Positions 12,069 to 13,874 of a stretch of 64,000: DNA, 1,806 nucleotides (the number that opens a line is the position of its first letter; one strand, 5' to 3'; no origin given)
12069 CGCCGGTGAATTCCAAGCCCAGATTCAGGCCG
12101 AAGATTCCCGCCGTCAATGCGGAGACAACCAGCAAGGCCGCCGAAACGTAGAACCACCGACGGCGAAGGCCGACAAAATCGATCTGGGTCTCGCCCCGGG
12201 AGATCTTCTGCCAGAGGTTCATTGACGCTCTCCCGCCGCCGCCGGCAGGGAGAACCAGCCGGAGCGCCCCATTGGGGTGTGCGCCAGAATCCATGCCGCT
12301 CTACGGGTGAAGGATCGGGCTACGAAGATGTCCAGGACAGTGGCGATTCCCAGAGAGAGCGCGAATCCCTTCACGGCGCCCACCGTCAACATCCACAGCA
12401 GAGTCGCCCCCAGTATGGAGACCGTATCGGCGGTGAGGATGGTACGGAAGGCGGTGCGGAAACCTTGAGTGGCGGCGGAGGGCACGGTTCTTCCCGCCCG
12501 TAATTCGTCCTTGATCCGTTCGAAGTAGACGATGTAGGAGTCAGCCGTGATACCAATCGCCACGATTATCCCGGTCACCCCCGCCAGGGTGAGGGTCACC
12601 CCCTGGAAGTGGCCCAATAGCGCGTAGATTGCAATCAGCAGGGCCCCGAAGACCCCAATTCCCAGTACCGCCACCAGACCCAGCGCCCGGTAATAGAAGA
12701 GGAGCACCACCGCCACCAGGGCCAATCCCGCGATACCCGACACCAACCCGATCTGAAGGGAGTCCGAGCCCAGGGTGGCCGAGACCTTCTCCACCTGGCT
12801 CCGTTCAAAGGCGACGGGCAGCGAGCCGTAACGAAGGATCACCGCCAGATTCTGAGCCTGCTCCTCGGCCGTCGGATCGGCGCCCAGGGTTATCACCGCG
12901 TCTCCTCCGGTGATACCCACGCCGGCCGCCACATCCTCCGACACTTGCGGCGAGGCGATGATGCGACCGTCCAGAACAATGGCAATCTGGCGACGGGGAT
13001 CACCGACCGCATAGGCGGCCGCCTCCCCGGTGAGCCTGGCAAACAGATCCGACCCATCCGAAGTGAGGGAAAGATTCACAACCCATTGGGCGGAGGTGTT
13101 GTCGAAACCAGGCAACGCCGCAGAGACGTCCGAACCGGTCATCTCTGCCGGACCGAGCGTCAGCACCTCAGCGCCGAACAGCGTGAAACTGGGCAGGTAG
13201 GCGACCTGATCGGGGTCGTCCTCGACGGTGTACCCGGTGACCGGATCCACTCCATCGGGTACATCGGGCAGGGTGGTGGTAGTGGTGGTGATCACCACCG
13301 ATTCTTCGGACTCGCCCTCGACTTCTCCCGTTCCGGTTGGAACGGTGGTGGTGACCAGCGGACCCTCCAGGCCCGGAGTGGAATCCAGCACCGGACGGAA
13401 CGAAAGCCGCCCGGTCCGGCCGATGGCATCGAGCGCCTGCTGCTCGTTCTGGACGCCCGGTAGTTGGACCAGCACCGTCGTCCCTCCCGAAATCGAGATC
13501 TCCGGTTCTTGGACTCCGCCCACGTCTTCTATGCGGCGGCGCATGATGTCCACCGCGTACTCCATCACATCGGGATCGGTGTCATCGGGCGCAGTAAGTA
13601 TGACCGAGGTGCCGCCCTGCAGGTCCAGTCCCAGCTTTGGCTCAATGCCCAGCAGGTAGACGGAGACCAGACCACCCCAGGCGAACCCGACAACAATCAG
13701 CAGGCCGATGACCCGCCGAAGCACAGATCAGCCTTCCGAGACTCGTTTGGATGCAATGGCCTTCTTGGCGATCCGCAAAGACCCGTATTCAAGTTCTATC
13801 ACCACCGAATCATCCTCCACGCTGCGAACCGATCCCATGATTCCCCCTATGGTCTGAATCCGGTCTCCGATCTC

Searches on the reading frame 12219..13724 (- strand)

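Call 36: search_protein_families(library=ncbifam, proteins=[window:12219-13724:-], max_evalue=1e-8)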
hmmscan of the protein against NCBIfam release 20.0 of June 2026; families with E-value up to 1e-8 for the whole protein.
window:12219-13724:- (501 aa): 17 families
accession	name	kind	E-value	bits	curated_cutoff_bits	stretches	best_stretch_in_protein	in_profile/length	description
NF009583.0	PRK13024.1-3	subfamily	7.4e-92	308.6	721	1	30-477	42-428/755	protein translocase subunit SecDF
TIGR01129.1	secD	equivalog_domain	3.7e-90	302.9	244.4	1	31-474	1-394/397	protein translocase subunit SecD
NF011315.0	PRK14726.1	equivalog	9.4e-55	186.1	1249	1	195-482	259-528/855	protein translocase subunit SecDF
NF009585.0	PRK13024.1-5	equivalog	1.5e-48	165.5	1037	1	191-474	379-641/993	protein translocase subunit SecDF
TIGR00916.1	2A0604s01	subfamily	6.6e-48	163.3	148.6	1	220-469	1-230/231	SecD/SecF family protein translocase subunit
NF009581.0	PRK13024.1-1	equivalog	1.7e-45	155.4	1058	2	287-475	221-404/752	protein translocase subunit SecDF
NF009584.0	PRK13024.1-4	equivalog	1.2e-42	146.3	1171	1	286-476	220-407/759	protein translocase subunit SecDF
NF006218.0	PRK08343.1-4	subfamily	5.4e-40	137.4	383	1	194-471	117-379/392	preprotein translocase subunit SecD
NF009545.0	PRK12933.1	equivalog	3.5e-36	124.9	728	1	286-468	402-581/604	protein translocase subunit SecD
NF009580.0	PRK13023.1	equivalog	6e-34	117.3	1153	1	195-479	182-448/775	protein translocase subunit SecDF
NF009540.0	PRK12911.1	equivalog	2.5e-25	88.1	1878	1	245-473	840-1054/1403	bifunctional preprotein translocase subunit SecD/SecF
NF006216.0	PRK08343.1-2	equivalog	3.2e-24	85.6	519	1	260-471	281-492/506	preprotein translocase subunit SecD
NF009582.0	PRK13024.1-2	equivalog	3.2e-22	78.4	723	1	286-483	297-490/859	protein translocase subunit SecDF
NF006217.0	PRK08343.1-3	equivalog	3.1e-21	75.6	491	1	203-470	267-529/544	preprotein translocase subunit SecD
NF046001.1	SecDF_plasm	equivalog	1.3e-20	73.2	500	1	278-483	306-506/878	protein translocase subunit SecDF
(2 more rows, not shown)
